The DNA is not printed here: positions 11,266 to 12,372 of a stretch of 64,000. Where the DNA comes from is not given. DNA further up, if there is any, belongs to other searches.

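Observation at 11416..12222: One methyltransferase paralogue has lost the glycine-rich SAM-binding loop and may be a pseudo-enzyme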

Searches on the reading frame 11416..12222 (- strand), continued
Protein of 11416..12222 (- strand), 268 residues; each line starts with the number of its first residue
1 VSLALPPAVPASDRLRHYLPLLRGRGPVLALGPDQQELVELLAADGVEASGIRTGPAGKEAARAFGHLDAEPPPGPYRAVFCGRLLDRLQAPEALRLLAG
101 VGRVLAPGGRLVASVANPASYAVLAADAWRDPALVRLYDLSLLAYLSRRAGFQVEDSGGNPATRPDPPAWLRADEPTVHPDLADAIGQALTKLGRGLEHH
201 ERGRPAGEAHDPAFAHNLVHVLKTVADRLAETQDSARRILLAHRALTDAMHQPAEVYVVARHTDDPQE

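Call 27: fold_search(model_id=the predicted structure, library=pdb)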
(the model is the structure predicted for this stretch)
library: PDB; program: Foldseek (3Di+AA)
matches with E <= 10: 1260; with E <= 0.001: 352
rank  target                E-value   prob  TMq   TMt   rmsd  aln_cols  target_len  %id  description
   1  9tb4_I                3.9e-08  1.00  0.41  0.41  20.8       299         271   15  SAM-dependent C6-FPP methytransferase from Streptomyces varsoviensis in complex with SAH and FPP (released 2026-01-28)
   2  9tb4_F                4.9e-08  1.00  0.41  0.40  21.8       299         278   14  SAM-dependent C6-FPP methytransferase from Streptomyces varsoviensis in complex with SAH and FPP (released 2026-01-28)
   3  6uvq_A                7.0e-08  1.00  0.41  0.43  20.8       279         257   20  Crystal structure of Apo AtmM (released 2020-11-25)
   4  9tb4_G                1.0e-07  1.00  0.41  0.41  21.8       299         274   14  SAM-dependent C6-FPP methytransferase from Streptomyces varsoviensis in complex with SAH and FPP (released 2026-01-28)
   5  9tb4_C                1.4e-07  1.00  0.41  0.40  21.3       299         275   14  SAM-dependent C6-FPP methytransferase from Streptomyces varsoviensis in complex with SAH and FPP (released 2026-01-28)
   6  3dli_A                2.4e-07  1.00  0.55  0.65   9.7       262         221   14  Crystal structure of a SAM dependent methyltransferase from Archaeoglobus fulgidus (released 2008-07-15)
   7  9tb4_B                2.4e-07  1.00  0.41  0.40  20.7       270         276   14  SAM-dependent C6-FPP methytransferase from Streptomyces varsoviensis in complex with SAH and FPP (released 2026-01-28)
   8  9sm1_E                2.9e-07  1.00  0.40  0.37  22.2       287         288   13  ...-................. from Pseudomonas chlororaphis in complex with SAH and FPP (released 2025-12-31)
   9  3bus_B                3.3e-07  1.00  0.44  0.48  19.3       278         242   16  Crystal Structure of RebM (released 2008-03-25)
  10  9tb4_A                3.7e-07  1.00  0.39  0.38  20.9       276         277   15  SAM-dependent C6-FPP methytransferase from Streptomyces varsoviensis in complex with SAH and FPP (released 2026-01-28)
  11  6uv6_C                4.1e-07  1.00  0.41  0.42  18.8       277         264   19  AtmM with bound rebeccamycin analogue (released 2020-11-25)
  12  5gm1_E                4.1e-07  1.00  0.41  0.40  22.1       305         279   16  Crystal structure of methyltransferase TleD complexed with SAH (released 2016-09-28)
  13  4pne_A                4.4e-07  1.00  0.41  0.41  19.0       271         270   16  Crystal Structure of the [4+2]-Cyclase SpnF (released 2015-02-18)
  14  9tb4_L                4.4e-07  1.00  0.38  0.38  19.2       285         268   15  SAM-dependent C6-FPP methytransferase from Streptomyces varsoviensis in complex with SAH and FPP (released 2026-01-28)
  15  7fbo_B                4.9e-07  1.00  0.42  0.40  20.1       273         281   14  geranyl pyrophosphate C6-methyltransferase BezA binding with S-adenosylhomocysteine (released 2021-12-01)
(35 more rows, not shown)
